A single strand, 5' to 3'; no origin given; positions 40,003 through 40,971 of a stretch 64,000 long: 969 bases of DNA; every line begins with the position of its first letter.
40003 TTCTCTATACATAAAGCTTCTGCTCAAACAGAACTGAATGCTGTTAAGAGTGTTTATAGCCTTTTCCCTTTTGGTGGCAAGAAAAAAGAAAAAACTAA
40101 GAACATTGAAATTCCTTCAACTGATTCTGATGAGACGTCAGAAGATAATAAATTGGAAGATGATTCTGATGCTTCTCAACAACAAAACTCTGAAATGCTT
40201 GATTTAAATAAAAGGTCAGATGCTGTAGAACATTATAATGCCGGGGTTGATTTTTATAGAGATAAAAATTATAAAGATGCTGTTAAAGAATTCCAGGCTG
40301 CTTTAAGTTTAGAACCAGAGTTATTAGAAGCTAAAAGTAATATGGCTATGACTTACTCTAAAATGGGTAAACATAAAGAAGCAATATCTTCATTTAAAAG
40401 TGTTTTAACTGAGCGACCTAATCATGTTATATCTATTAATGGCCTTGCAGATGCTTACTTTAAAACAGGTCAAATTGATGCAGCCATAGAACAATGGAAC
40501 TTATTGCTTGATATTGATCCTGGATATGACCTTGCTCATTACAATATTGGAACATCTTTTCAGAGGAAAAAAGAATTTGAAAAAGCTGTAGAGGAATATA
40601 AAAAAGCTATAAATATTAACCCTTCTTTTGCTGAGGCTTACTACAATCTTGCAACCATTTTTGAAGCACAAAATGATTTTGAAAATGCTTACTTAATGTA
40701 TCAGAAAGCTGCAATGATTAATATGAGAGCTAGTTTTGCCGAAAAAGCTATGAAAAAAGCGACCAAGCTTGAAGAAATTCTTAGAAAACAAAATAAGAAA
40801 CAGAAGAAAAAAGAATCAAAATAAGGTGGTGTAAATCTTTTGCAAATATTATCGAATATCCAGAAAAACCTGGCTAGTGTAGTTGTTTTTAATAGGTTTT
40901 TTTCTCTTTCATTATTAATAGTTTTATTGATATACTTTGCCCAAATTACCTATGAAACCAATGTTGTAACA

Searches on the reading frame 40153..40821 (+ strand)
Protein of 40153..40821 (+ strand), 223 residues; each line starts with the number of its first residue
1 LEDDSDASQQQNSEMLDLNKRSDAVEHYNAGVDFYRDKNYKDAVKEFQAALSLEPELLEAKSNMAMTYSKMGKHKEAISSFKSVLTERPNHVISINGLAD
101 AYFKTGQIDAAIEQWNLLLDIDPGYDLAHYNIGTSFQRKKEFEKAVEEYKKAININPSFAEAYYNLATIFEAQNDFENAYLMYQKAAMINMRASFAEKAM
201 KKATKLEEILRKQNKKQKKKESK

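Call 89: search_protein_families(library=pfam, proteins=[window:40153-40821:+], max_evalue=0.00001)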
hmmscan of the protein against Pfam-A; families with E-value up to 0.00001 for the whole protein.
window:40153-40821:+ (223 aa): 16 families
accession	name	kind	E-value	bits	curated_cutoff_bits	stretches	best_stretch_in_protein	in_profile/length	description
PF00515.34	TPR_1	-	1.8e-32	110.3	27.8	1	128-159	3-34/34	Tetratricopeptide repeat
PF07719.23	TPR_2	-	2.3e-30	102.6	27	0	128-158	3-33/34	Tetratricopeptide repeat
PF13414.12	TPR_11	-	9.5e-26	89.7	26.8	2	139-173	7-41/42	TPR repeat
PF13181.12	TPR_8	-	3.5e-23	80.2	25.7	0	128-158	3-33/34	Tetratricopeptide repeat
PF13424.12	TPR_12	-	8.4e-22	77.6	30.1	0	58-114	3-67/77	Tetratricopeptide repeat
PF14559.12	TPR_19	-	2.6e-20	73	25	1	71-124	4-57/68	Tetratricopeptide repeat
PF13431.12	TPR_17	-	2.8e-18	65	24.4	1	149-179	2-32/34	Tetratricopeptide repeat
PF13432.12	TPR_16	-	5.7e-17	62.3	32.7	0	64-125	3-64/65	Tetratricopeptide repeat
PF13174.12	TPR_6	-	1.9e-16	59.9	26.3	0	63-91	5-33/33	Tetratricopeptide repeat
PF13428.12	TPR_14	-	2.7e-14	52.7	23.5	0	98-131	7-40/44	Tetratricopeptide repeat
PF13176.12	TPR_7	-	1.7e-13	49.9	27.9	0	62-90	3-33/36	Tetratricopeptide repeat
PF24575.1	TPR_Slam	-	4.2e-13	50.1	35.2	0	127-179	48-100/104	Surface lipoprotein assembly modifier, N-terminal TPR repeats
PF13374.12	TPR_10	-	2.5e-09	37.3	27.5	0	58-85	2-29/42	Tetratricopeptide repeat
PF25063.1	ARM_TT21_C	-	1.1e-06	29.1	35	0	98-155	101-158/209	Tetratricopeptide repeat protein 21 C-terminal ARM domain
PF23914.1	TPR_CcmH_CycH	-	1.3e-06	28.7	42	0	38-121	64-150/158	Cytochrome c-type biogenesis protein H TPR domain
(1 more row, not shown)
